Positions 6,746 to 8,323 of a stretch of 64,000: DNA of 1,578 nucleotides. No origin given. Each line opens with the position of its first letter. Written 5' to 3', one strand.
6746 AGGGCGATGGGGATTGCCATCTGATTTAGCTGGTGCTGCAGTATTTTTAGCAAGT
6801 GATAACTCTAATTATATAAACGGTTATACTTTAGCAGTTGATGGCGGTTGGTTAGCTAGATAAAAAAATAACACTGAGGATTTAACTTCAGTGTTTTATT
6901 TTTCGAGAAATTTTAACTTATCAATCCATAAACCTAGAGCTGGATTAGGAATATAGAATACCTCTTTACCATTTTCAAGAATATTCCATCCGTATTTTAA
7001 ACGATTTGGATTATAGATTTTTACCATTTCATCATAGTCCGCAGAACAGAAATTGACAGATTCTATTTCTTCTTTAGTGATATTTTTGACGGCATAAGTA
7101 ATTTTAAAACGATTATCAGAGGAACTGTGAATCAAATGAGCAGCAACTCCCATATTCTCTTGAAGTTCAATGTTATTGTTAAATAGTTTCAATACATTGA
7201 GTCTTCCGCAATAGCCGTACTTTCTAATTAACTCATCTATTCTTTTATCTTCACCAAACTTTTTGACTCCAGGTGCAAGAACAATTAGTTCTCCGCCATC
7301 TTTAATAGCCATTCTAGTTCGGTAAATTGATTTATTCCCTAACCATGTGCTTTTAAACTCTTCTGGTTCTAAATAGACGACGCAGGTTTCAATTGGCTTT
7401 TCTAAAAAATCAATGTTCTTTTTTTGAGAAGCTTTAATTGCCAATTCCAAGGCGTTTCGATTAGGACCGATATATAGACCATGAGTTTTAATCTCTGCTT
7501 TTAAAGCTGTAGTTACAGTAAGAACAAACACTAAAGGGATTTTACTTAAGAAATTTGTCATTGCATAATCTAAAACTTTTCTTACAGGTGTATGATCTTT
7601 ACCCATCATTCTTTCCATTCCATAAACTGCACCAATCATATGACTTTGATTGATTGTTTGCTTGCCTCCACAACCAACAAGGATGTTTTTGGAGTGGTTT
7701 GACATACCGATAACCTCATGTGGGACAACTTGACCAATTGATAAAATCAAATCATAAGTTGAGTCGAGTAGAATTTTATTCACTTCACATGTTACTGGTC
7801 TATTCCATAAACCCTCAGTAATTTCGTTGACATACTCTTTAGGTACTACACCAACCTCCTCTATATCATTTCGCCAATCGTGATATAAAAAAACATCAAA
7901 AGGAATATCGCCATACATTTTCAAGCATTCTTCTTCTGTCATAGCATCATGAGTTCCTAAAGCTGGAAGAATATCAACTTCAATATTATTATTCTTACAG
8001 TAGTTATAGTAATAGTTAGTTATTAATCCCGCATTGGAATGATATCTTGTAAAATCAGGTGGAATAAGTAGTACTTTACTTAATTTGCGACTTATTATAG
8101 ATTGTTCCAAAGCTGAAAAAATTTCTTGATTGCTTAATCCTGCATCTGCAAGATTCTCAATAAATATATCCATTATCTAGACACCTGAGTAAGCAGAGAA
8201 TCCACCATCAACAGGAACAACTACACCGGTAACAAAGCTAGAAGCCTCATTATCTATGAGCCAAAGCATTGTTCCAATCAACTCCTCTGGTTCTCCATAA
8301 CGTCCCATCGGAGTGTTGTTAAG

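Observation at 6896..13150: Dehydratase-free hexuronate branch: UxaE-like, PfkB kinase, 6PGDH, SDR and a LarA-like epimerase in one operon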

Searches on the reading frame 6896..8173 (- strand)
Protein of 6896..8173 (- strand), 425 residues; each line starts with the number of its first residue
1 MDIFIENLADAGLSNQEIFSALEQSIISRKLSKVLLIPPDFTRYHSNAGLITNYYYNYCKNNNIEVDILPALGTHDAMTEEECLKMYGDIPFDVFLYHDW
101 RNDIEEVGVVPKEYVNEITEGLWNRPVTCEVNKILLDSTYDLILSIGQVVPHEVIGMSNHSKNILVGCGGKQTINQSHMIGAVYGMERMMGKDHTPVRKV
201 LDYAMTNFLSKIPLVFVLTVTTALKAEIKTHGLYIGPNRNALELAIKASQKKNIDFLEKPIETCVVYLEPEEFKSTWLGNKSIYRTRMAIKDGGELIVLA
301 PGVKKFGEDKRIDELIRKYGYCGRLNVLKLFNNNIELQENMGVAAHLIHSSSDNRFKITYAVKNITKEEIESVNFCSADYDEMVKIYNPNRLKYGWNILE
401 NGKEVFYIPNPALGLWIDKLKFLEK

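Call 5: search_protein_families(library=pfam, proteins=[window:6896-8173:-], max_evalue=0.01)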
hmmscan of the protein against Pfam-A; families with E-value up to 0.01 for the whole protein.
window:6896-8173:- (425 aa): 1 family
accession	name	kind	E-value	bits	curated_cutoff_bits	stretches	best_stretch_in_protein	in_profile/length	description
PF09861.14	Lar_N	-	6.4e-14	52.1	23.3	1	28-180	44-194/204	Lactate racemase N-terminal domain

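Call 6: search_protein_families(library=ncbifam, proteins=[window:6896-8173:-], max_evalue=0.01)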
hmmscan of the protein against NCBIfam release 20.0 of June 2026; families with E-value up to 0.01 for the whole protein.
window:6896-8173:- (425 aa): 5 families
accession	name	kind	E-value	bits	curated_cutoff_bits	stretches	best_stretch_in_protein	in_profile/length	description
NF052594.1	NPN_18_hexonate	equivalog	2.4e-188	626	500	1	11-417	3-410/411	nickel-dependent putative hexonate epimerase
NF052593.1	NPN_racem_MAR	equivalog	3.3e-15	55.6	500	1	21-309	41-321/415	nickel-dependent malate racemase, LarAH6 family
NF033504.2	Ni_dep_LarA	equivalog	1.6e-09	37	460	1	28-221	58-238/422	nickel-dependent lactate racemase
NF052595.1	NPN_LarAH5_MAR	equivalog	1.9e-08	33.7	462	1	115-314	136-325/415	nickel-dependent malate racemase, LarAH5 family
NF052525.1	NPN_LarAH10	equivalog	2.4e-07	29.8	540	1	29-181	58-202/426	NPN-dependent 2-hydroxyacid racemase, LarAH10 family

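Call 22: find_encoding_contigs(protein=window:6896-8173:-, flank=10000, max_places=6)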
Protein window:6896-8173:- (425 aa): 16 contigs read that carry it; 6 places shown.
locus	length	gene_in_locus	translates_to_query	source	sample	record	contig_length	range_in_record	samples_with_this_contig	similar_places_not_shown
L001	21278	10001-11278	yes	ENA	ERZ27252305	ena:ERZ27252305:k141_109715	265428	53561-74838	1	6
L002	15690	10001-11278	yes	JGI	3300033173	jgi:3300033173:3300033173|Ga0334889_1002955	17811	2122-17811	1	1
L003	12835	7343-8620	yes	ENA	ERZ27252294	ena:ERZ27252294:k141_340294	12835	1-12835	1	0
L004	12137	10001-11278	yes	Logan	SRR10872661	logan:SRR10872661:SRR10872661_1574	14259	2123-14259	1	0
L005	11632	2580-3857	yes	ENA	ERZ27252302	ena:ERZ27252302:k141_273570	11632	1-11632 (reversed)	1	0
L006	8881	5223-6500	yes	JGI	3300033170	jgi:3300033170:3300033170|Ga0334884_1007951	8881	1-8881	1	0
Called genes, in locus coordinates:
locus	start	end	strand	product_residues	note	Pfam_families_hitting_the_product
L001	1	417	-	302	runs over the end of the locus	-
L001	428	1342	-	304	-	PF00528:BPD_transp_1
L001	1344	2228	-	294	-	PF00528:BPD_transp_1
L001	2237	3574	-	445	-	PF01547:SBP_bac_1, PF13416:SBP_bac_8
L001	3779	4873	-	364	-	PF07470:Glyco_hydro_88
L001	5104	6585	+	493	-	PF16257:UxaE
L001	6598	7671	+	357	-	PF00294:PfkB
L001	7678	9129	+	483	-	PF03446:NAD_binding_2, PF00393:6PGD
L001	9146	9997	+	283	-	PF00106:adh_short, PF13561:adh_short_C2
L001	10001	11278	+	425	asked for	PF09861:Lar_N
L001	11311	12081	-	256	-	PF00106:adh_short, PF13561:adh_short_C2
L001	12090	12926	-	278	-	PF04962:KduI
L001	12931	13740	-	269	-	PF01261:AP_endonuc_2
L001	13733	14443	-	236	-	PF09339:HTH_IclR, PF12840:HTH_20 (weak), PF01614:IclR_C (faint)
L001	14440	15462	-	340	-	PF00294:PfkB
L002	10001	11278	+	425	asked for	PF09861:Lar_N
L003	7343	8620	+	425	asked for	PF09861:Lar_N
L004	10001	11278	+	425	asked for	PF09861:Lar_N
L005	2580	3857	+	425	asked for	PF09861:Lar_N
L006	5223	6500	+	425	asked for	PF09861:Lar_N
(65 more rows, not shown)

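Call 23: find_homologous_proteins(query=window:6896-8173:-, max_evalue=1e-20)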
Query window:6896-8173:- (425 aa): 8000 proteins with E <= 1e-20 among 8000 candidates; the best 120 are listed.
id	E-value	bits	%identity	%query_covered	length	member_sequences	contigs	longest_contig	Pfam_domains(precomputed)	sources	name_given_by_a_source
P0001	3.8e-288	973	100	100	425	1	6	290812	PF09861.15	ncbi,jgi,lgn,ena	jgi:nickel-dependent lactate racemase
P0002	1.2e-240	817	82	100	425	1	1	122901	PF09861.15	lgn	-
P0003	1.0e-237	807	82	100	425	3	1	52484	PF09861.15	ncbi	-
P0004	6.0e-217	739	76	99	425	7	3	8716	PF09861.15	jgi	jgi:nickel-dependent lactate racemase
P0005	1.7e-216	737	76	99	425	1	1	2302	PF09861.15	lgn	-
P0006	2.5e-206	704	71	99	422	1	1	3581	PF09861.15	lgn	-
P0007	3.4e-206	703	71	99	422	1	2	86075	PF09861.15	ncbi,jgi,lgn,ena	-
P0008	8.8e-205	699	69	99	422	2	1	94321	PF09861.15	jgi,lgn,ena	-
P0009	1.9e-204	698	69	99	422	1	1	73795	PF09861.15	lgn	-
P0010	4.8e-204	696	74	96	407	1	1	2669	PF09861.15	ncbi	ncbi:MAG: D-mannonate epimerase, partial [Tenericutes bacterium HGW-Tenericutes-8]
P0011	5.4e-203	693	69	99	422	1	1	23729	PF09861.15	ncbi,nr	ncbi:MAG: lactate racemase domain-containing protein [Acholeplasmataceae bacterium]|nr:lactate racem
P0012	2.1e-202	691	70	99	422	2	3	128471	PF09861.15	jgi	-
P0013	5.5e-202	689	69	99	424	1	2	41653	PF09861.15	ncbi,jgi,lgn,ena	-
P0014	3.7e-201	687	69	99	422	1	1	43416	PF09861.15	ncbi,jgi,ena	-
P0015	7.3e-201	686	71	99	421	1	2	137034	PF09861.15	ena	-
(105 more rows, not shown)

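Call 30: search_solved_structures(query=window:6896-8173:-, max_evalue=0.001, show_alignments=3)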
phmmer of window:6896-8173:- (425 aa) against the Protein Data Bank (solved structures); distinct sequences matched with E-value up to 0.001: 2.
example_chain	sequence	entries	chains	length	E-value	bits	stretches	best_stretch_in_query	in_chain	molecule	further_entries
4nar_A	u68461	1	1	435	5.6e-31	111.1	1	29-352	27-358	Putative uronate isomerase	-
2yjg_A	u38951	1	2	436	0.0005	22.4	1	58-221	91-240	LACTATE RACEMASE APOPROTEIN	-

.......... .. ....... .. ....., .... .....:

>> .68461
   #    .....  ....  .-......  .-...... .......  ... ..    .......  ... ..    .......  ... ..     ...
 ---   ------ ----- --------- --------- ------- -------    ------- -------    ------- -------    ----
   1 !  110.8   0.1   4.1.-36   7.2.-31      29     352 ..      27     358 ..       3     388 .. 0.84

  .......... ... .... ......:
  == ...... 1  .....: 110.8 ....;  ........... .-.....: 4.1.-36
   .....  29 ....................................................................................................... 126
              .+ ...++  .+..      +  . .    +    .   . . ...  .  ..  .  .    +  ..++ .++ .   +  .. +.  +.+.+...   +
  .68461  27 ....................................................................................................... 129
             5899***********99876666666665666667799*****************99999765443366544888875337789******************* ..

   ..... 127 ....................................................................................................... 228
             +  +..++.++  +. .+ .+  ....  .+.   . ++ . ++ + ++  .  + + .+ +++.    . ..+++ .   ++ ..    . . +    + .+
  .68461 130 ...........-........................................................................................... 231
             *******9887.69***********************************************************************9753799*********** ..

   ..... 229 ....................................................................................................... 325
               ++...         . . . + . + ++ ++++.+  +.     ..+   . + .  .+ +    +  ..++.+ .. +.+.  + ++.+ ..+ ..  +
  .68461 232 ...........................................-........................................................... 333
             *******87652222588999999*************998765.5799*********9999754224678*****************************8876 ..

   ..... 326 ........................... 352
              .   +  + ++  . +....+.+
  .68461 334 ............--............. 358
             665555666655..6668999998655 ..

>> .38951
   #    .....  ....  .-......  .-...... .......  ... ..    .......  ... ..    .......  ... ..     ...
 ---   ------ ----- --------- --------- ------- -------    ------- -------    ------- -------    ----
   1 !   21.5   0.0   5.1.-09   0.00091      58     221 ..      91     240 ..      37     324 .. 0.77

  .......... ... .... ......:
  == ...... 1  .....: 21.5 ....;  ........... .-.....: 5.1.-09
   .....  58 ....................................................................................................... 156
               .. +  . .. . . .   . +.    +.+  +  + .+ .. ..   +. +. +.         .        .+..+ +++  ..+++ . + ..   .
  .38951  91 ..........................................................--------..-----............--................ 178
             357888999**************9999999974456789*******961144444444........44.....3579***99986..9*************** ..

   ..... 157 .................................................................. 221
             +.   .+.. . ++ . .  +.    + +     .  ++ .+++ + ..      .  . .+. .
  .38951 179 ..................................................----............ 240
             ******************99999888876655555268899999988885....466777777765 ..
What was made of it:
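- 6896..8173 (-): larAH18: a LarA-superfamily, nickel-pincer-nucleotide-type C2 epimerase of the GntE branch (425 aa). E 5.6e-31 to T. maritima GntE2 4NAR (call 30).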

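Call 31: find_related_loci(query=A1, collection=genome_contigs, flank=10000)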
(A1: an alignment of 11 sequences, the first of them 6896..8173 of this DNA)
Query A1 (425 aa) in genome_contigs; peptide patterns used: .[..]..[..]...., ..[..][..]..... (x = any residue, [..] = any of these).
600 stretches matched a pattern (row limit reached: there are more); 599 encode a relative of the query (tblastn E <= 1e-3); the best 80 are kept; 80 distinct loci.
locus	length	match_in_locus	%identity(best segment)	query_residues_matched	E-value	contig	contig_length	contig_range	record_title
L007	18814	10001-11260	65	2-422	0e+0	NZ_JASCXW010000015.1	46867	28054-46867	Peloplasma aerotolerans strain M4Ah 15, whole genome shotgun sequence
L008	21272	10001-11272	67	1-425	0e+0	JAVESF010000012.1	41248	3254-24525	MAG: Acholeplasma sp. isolate BF1_46 scaffold_282_c1_biofilm_2017, whole genome shotgun sequence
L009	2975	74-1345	63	1-422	0e+0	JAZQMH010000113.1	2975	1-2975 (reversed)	MAG: Vescimonas sp. isolate T1900044606_TS20190072.MAGScoT_cleanbin_000091 SGB_745_k141_475354, whole genome shotgun seq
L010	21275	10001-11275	61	2-424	0e+0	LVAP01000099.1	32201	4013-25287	MAG: Clostridiales bacterium Firm_10 Firm_10_contig_72803, whole genome shotgun sequence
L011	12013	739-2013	61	2-424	0e+0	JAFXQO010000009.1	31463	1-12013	MAG: Clostridia bacterium isolate RGIG6655 Sheep_Rumen-1__c148758, whole genome shotgun sequence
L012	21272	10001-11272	63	1-422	0e+0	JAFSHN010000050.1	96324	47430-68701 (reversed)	MAG: Bacillota bacterium isolate RGIG3148 Goat_Rectum.Co__c1694680, whole genome shotgun sequence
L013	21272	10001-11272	62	1-422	0e+0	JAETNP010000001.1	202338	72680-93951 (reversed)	MAG: Oscillospiraceae bacterium isolate S10_Bin2 scaffold_94, whole genome shotgun sequence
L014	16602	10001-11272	63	1-422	0e+0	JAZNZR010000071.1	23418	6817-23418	MAG: Oscillospiraceae bacterium isolate T1900044766_TS20190232.MAGScoT_cleanbin_000046 SGB_2416_k141_1443685, whole geno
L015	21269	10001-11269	60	1-422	0e+0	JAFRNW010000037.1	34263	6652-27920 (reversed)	MAG: Clostridia bacterium isolate RGIG2640 Goat_Omasum-1__c623315, whole genome shotgun sequence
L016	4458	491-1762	63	1-422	0e+0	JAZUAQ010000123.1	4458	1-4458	MAG: Oscillospiraceae bacterium isolate T1900045319_YK20190008.MAGScoT_cleanbin_000037 SGB_6340_k141_2087913, whole geno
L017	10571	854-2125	61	1-422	0e+0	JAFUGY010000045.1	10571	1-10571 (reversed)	MAG: Oscillospiraceae bacterium isolate RGIG4485 Roe_deer_Omasum.Co__c303893, whole genome shotgun sequence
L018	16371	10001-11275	61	1-424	0e+0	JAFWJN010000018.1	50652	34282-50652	MAG: Clostridia bacterium isolate RGIG5797 Sheep_Ileum-5__c33009, whole genome shotgun sequence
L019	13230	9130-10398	62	1-422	0e+0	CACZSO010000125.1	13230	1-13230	MAG: uncultured Clostridiales bacterium isolate RUG12911 genome assembly, contig: RUG12911_asm_125, whole genome shotgun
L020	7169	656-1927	60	1-422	0e+0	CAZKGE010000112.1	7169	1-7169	MAG TPA_asm: uncultured Oscillospiraceae bacterium isolate SRP263991_co4_135 genome assembly, contig: NODE_17164_length_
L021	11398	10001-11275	61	1-424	1e-180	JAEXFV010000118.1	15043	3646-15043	MAG: Bacillota bacterium isolate OH_HBB_28 k127_471734, whole genome shotgun sequence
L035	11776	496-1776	59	1-425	7e-177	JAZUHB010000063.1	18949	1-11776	MAG: Bianqueaceae bacterium isolate T1900045279_TH20190049.MAGScoT_cleanbin_000012 SGB_5935_k141_1361916, whole genome s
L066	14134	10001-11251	57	8-422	6e-161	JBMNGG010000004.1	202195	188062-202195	MAG: Tepidanaerobacteraceae bacterium isolate SBF912LR0HQ0147 contig_24303, whole genome shotgun sequence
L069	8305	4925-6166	58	10-422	3e-160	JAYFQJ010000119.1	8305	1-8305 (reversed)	MAG: Oscillospiraceae bacterium isolate CA_18 c_CA_000000012991, whole genome shotgun sequence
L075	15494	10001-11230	56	9-419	3e-157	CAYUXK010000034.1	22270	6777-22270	MAG TPA_asm: uncultured Clostridium sp. isolate SRP192927_co4_1110 genome assembly, contig: NODE_4444_length_22270_cov_1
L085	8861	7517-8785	54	3-422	4e-154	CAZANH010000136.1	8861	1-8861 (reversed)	MAG TPA_asm: uncultured Eubacteriales bacterium isolate SRP067234_co1_28 genome assembly, contig: k99_902735, whole geno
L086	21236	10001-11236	55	12-422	1e-153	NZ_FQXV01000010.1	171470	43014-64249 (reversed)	Sporobacter termitidis DSM 10068, whole genome shotgun sequence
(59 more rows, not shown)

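Call 44: list_cluster_members(proteins=[window:6896-8173:-, window:10503-11576:-, window:11589-13070:-, window:38479-41043:-])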
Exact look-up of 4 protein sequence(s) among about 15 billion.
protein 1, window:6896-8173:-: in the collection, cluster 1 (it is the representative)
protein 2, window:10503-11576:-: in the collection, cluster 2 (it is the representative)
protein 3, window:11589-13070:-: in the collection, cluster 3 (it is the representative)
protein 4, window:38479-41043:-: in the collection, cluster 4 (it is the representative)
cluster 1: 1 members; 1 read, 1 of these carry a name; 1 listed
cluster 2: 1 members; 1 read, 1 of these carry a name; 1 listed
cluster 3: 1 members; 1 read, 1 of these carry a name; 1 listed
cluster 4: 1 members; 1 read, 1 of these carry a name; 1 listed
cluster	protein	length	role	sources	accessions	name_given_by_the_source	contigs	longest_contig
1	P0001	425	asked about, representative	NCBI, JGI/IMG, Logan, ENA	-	nickel-dependent lactate racemase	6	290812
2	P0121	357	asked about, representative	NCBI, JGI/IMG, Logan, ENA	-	2-dehydro-3-deoxygluconokinase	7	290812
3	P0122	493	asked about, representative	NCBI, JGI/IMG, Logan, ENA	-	hypothetical protein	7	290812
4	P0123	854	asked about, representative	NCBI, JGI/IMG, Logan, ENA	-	DNA gyrase subunit A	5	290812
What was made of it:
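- JGI names PfkB* '2-dehydro-3-deoxygluconokinase' (call 44).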

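Call 56: search_protein_families(library=pfam, proteins=[L075:11218-12102:+, L085:4188-5075:+, L007:11364-11933:+, L007:11933-12733:+, L035:1786-2622:+, L066:8530-9981:+, L018:2580-4205:-, L019:10442-11848:+, L086:2931-3920:+, L008:4088-4915:+], max_evalue=0.0001)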
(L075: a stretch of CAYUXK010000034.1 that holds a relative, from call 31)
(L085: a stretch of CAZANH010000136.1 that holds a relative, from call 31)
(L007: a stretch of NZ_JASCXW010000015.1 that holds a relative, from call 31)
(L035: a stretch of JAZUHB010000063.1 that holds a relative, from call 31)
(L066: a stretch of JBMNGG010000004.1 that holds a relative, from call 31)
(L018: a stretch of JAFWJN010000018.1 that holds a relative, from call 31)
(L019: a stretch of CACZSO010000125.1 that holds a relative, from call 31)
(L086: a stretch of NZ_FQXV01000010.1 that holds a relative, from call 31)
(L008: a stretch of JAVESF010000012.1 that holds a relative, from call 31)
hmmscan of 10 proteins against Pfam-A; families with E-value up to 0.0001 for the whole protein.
L075:11218-12102:+ (294 aa): 1 family
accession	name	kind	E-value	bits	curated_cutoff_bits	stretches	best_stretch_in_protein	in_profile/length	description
PF02811.25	PHP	-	5.2e-14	53.3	26.4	1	12-121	1-85/164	PHP domain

L085:4188-5075:+ (295 aa): 1 family
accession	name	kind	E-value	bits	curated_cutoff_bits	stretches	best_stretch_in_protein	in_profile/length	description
PF13419.12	HAD_2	-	1.3e-07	32.4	23.8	1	112-240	38-172/178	Haloacid dehalogenase-like hydrolase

L007:11364-11933:+ (189 aa): 3 families
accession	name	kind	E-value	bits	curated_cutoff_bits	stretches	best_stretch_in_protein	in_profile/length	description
PF12822.12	ECF_trnsprt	-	3.1e-14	53.8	30.7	1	17-170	1-165/169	ECF transporter, substrate-specific component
PF07694.17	5TM-5TMR_LYT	-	5.6e-06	26.5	24.6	1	10-137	10-129/169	5TMR of 5TMR-LYT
PF07155.17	ECF-ribofla_trS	-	1.8e-05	25.2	26.7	1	15-174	3-168/172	ECF-type riboflavin transporter, S component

L007:11933-12733:+ (266 aa): 0 families

L035:1786-2622:+ (278 aa): 3 families
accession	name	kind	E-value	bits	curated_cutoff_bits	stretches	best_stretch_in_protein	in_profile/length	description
PF08282.18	Hydrolase_3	-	6.9e-53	180.4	20.9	1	7-270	1-255/255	haloacid dehalogenase-like hydrolase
PF00702.32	Hydrolase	-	4.2e-13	50.6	26.4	1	4-238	1-191/191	haloacid dehalogenase-like hydrolase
PF05116.19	S6PP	-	4.1e-10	40.1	20.3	1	174-269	137-241/247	Sucrose-6F-phosphate phosphohydrolase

L066:8530-9981:+ (483 aa): 2 families
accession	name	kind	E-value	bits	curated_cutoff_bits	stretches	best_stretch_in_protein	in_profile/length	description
PF00370.27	FGGY_N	-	1.4e-39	136.6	28.8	1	4-242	2-245/245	FGGY family of carbohydrate kinases, N-terminal domain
PF02782.22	FGGY_C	-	5.8e-27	95.2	27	1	252-437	2-197/198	FGGY family of carbohydrate kinases, C-terminal domain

L018:2580-4205:- (541 aa): 2 families
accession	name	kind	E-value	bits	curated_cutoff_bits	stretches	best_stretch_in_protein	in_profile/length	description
PF08125.19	Mannitol_dh_C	-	3.3e-23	82.6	30.7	1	322-518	5-186/190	Mannitol dehydrogenase C-terminal domain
PF01232.29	Mannitol_dh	-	1e-17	65.2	27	1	41-308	4-199/199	Mannitol dehydrogenase Rossmann domain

L019:10442-11848:+ (468 aa): 1 family
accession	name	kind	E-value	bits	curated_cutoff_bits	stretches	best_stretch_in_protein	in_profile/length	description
PF02614.20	UxaC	-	2.6e-158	528.1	25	2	9-206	1-198/464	Glucuronate isomerase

L086:2931-3920:+ (329 aa): 3 families
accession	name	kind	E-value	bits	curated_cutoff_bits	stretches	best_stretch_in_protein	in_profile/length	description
PF02826.25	2-Hacid_dh_C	-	2.9e-58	196.6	25.1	1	116-289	1-178/178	D-isomer specific 2-hydroxyacid dehydrogenase, NAD binding domain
PF00389.36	2-Hacid_dh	-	3.6e-19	69.2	24.6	1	37-321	26-134/134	D-isomer specific 2-hydroxyacid dehydrogenase, catalytic domain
PF03446.21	NAD_binding_2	-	6.5e-06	26.7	21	1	150-254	1-109/161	NAD binding domain of 6-phosphogluconate dehydrogenase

L008:4088-4915:+ (275 aa): 4 families
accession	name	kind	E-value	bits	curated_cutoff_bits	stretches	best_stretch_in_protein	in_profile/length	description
PF08282.18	Hydrolase_3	-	1.9e-58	198.6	20.9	1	14-266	1-255/255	haloacid dehalogenase-like hydrolase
PF05116.19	S6PP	-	3.3e-20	73.2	20.3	2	164-245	130-212/247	Sucrose-6F-phosphate phosphohydrolase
PF00702.32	Hydrolase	-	1.1e-07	32.8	26.4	1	11-233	1-190/191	haloacid dehalogenase-like hydrolase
PF12710.13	HAD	-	1.5e-06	29.2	27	0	195-230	151-188/189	haloacid dehalogenase-like hydrolase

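Call 64: find_encoding_contigs(protein=P0002, flank=10000, max_places=2)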
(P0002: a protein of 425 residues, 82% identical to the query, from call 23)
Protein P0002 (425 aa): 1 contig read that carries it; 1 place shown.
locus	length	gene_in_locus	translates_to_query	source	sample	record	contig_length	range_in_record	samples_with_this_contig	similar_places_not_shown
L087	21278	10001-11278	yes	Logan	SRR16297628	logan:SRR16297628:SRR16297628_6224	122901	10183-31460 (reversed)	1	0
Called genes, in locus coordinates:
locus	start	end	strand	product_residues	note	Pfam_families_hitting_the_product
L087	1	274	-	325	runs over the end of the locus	PF14399:BtrH_N, PF16169:DUF4872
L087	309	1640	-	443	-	PF00144:Beta-lactamase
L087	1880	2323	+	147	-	PF02639:DUF188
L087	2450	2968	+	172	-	-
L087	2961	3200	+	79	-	PF12844:HTH_19, PF13560:HTH_31 (weak), PF01381:HTH_3, PF13443:HTH_26 (weak)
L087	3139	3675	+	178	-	PF12641:Flavodoxin_3, PF12724:Flavodoxin_5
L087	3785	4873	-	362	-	PF07470:Glyco_hydro_88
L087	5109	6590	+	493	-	PF16257:UxaE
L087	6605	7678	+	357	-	PF00294:PfkB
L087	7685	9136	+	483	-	PF03446:NAD_binding_2, PF00393:6PGD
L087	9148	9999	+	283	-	PF00106:adh_short, PF13561:adh_short_C2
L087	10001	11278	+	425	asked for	PF09861:Lar_N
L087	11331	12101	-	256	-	PF00106:adh_short, PF13561:adh_short_C2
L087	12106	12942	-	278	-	PF04962:KduI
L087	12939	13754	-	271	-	PF01261:AP_endonuc_2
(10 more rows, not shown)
